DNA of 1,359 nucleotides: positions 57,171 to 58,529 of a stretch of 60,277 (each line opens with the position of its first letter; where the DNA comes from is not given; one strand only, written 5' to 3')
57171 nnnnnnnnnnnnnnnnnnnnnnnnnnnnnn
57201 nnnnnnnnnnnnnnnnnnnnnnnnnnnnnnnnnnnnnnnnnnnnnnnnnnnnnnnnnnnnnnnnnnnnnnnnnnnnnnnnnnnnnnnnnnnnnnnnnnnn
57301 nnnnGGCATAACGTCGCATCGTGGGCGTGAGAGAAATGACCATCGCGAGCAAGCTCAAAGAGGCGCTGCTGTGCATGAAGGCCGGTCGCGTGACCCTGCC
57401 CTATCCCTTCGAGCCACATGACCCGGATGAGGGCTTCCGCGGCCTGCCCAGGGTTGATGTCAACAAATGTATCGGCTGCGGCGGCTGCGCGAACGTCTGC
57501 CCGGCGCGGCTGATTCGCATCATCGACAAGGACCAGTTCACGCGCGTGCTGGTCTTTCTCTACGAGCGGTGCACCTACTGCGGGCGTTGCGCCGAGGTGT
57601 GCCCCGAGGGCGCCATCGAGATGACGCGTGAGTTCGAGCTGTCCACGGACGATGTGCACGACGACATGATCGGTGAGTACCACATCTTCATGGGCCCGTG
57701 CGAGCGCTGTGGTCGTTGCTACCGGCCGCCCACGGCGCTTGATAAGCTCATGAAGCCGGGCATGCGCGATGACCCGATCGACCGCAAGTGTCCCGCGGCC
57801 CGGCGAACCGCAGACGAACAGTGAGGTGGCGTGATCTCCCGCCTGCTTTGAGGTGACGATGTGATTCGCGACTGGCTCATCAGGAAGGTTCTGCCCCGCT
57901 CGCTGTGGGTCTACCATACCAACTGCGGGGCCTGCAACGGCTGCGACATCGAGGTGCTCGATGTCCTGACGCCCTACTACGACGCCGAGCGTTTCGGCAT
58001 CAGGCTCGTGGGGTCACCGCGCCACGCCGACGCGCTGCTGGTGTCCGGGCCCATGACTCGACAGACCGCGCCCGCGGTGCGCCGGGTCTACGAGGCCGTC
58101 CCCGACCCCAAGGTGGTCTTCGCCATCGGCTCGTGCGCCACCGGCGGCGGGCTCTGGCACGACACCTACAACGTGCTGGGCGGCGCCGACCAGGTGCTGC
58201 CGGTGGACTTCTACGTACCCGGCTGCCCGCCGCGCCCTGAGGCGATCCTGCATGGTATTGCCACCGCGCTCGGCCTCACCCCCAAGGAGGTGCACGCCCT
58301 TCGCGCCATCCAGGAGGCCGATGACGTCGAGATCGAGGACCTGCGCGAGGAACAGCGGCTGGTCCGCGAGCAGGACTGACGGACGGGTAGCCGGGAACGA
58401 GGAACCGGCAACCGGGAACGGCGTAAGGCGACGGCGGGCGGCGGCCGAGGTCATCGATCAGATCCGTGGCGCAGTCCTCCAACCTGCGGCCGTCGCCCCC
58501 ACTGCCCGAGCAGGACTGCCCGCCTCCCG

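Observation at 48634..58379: Chimeric energy-converting [NiFe]-hydrogenase operon: Hyc-type membrane core plus sulfhydrogenase beta/gamma-like NAD(P)H module plus a dead FdhH-like subunit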

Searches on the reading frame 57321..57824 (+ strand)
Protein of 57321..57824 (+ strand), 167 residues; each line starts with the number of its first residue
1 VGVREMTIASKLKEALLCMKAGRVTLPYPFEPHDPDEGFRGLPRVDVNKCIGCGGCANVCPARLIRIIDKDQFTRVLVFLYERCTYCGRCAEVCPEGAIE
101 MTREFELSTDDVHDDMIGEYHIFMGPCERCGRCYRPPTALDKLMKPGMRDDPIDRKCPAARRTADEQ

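Call 3: search_protein_families(library=pfam, proteins=[window:57321-57824:+], max_evalue=0.01)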
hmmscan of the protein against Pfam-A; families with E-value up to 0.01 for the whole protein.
window:57321-57824:+ (167 aa): 15 families
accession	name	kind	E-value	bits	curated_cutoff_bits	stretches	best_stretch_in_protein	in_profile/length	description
PF00037.32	Fer4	-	1.2e-16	60.1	21.1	2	79-100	3-24/24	4Fe-4S binding domain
PF12838.12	Fer4_7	-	1.9e-16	60.7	27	2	49-98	1-52/52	4Fe-4S dicluster domain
PF12837.12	Fer4_6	-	2.2e-14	53.1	25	2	43-65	2-24/24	4Fe-4S binding domain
PF13237.11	Fer4_10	-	3.4e-12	46.5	25.5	2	44-95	3-53/53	4Fe-4S dicluster domain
PF13187.11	Fer4_9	-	4.7e-12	46.2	27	1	49-99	1-52/52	4Fe-4S dicluster domain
PF14697.11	Fer4_21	-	1.2e-11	45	35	1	44-101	2-59/59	4Fe-4S dicluster domain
PF12797.12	Fer4_2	-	1.2e-10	41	24.5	2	43-62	3-22/22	4Fe-4S binding domain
PF25160.1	LdpA_Fe-S-bd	-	3.8e-10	39.8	27.6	2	45-68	23-46/49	LdpA Fe-S cluster-binding domain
PF13484.11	Fer4_16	-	8.9e-10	39.6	30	1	83-109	1-26/66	4Fe-4S double cluster binding domain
PF13534.11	Fer4_17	-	1.3e-07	32.5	22.2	1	47-64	43-60/61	4Fe-4S dicluster domain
PF13183.11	Fer4_8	-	1.3e-06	29.3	27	1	47-97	2-67/68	4Fe-4S dicluster domain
PF12798.12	Fer4_3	-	5.8e-05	24.1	27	1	84-98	1-15/15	4Fe-4S binding domain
PF13459.11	Fer4_15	-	8.5e-05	23.6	22.4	0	44-63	2-21/66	4Fe-4S single cluster domain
PF17179.9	Fer4_22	-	0.00029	22.1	27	0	45-63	76-94/95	4Fe-4S dicluster domain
PF12800.12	Fer4_4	-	0.0014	19.3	24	1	48-62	2-16/17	4Fe-4S binding domain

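Call 4: search_protein_families(library=ncbifam, proteins=[window:57321-57824:+], max_evalue=0.01)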
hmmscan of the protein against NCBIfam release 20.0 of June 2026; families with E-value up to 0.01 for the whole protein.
window:57321-57824:+ (167 aa): 94 families (the best 25 are shown)
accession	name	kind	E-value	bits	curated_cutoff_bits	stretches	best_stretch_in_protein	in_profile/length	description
NF009053.0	PRK12387.1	subfamily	4.4e-31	108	204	1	18-141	8-131/180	formate hydrogenlyase complex iron-sulfur subunit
NF006076.0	PRK08222.1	equivalog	1.3e-28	100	270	1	18-140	8-130/181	hydrogenase 4 subunit H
TIGR01971.1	NuoI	subfamily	6.7e-21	74.1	113.05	1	20-116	10-115/121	NADH-quinone oxidoreductase, chain I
NF006221.0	PRK08348.1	subfamily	9.3e-21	73.9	124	1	25-116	20-109/136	NADH-plastoquinone oxidoreductase subunit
NF040612.1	F420_dehyd_FpoI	exception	3.4e-17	62.5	180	2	11-69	5-63/135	F420H2 dehydrogenase subunit FpoI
NF004543.0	PRK05888.2-5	equivalog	2.6e-16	59.8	243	1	23-116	34-132/217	NADH-quinone oxidoreductase subunit NuoI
NF004537.0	PRK05888.1-3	equivalog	3.7e-16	59.2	163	1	18-115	33-146/204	NADH-quinone oxidoreductase subunit NuoI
NF004540.0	PRK05888.2-1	equivalog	4.2e-16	58.8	215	1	11-115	7-118/139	NADH-quinone oxidoreductase subunit NuoI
NF004541.0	PRK05888.2-2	equivalog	9.4e-16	58.1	217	1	18-112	31-124/168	NADH-quinone oxidoreductase subunit NuoI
TIGR00403.1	ndhI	equivalog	2.6e-15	56.5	302.35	1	19-114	33-134/183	NAD(P)H-quinone oxidoreductase subunit I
NF010590.0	PRK13984.1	equivalog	5.8e-15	54.4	946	1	22-113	24-122/611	putative oxidoreductase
NF004546.0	PRK05888.3-3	equivalog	3.9e-14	52.5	260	1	20-117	36-141/196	NADH-quinone oxidoreductase subunit NuoI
NF004542.0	PRK05888.2-3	equivalog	9.3e-14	51.3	248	1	20-110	49-150/203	NADH-quinone oxidoreductase subunit NuoI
NF004544.0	PRK05888.2-6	equivalog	2.8e-11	43.4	457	1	47-108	79-145/220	NADH-quinone oxidoreductase subunit NuoI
NF040684.1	PorD_Arch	equivalog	3e-11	43.3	120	2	43-104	27-84/85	pyruvate synthase subunit PorD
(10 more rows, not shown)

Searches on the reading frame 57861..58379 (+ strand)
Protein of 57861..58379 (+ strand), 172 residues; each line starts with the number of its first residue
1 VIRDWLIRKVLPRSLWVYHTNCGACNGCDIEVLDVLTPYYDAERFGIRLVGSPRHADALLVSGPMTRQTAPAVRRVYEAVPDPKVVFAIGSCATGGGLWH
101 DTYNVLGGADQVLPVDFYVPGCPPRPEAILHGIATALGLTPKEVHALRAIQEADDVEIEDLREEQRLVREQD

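Call 3: search_protein_families(library=pfam, proteins=[window:57861-58379:+], max_evalue=0.01)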
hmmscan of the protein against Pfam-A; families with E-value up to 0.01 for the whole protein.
window:57861-58379:+ (172 aa): 1 family
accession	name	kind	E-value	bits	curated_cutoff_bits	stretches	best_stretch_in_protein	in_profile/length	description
PF01058.29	Oxidored_q6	-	1.7e-32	112.3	27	1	25-134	1-126/128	NADH ubiquinone oxidoreductase, 20 Kd subunit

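Call 4: search_protein_families(library=ncbifam, proteins=[window:57861-58379:+], max_evalue=0.01)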
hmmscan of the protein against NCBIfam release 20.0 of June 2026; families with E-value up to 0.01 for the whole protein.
window:57861-58379:+ (172 aa): 17 families
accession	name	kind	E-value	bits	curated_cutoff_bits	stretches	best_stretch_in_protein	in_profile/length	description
NF005012.1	PRK06411.1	subfamily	1.8e-43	148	116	1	10-134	31-152/166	NADH-quinone oxidoreductase subunit NuoB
TIGR01957.1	nuoB_fam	subfamily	5.6e-40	136.6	142.7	1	12-134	16-136/145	NADH-quinone oxidoreductase subunit B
NF011395.0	PRK14820.1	equivalog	4.8e-37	127.5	263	1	14-152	34-169/180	NADH-quinone oxidoreductase subunit B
NF011394.0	PRK14819.1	equivalog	1.1e-35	123.4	312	1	24-135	41-151/264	NADH-quinone oxidoreductase subunit B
NF009808.0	PRK13292.1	equivalog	3.2e-34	117.9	1156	1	13-134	25-143/791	NADH-quinone oxidoreductase subunit B/C/D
NF011393.0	PRK14818.1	equivalog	3.2e-33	114.7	255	1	4-134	22-149/173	NADH dehydrogenase subunit B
NF011390.0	PRK14815.1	equivalog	5e-33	113.9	281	1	12-135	32-152/183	NADH dehydrogenase subunit B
NF011391.0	PRK14816.1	equivalog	5.1e-33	114.3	283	1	13-133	52-170/196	NADH-quinone oxidoreductase subunit B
NF011389.0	PRK14814.1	equivalog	9.8e-33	113.5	285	1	13-134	33-151/186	NADH dehydrogenase subunit B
NF011388.0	PRK14813.1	equivalog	2.6e-32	112.2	294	1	24-144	38-157/189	NADH dehydrogenase subunit B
NF011392.0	PRK14817.1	equivalog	4.3e-32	111.3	271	1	22-136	44-156/182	NADH-quinone oxidoreductase subunit B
TIGR03294.1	FrhG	equivalog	2.1e-07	30.9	245.5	1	56-142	51-146/228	coenzyme F420 hydrogenase subunit gamma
NF007779.0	PRK10468.1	equivalog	3.2e-05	23.1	659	1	70-137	135-206/372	hydrogenase 2 small subunit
NF045875.1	F420_non_VhuG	exception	0.00018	20.9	450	1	110-137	137-164/286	F420-non-reducing hydrogenase subunit VhuG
NF045520.1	H2_NiFeSe_small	exception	0.00061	19.2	470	1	74-149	135-220/314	NiFeSe hydrogenase small subunit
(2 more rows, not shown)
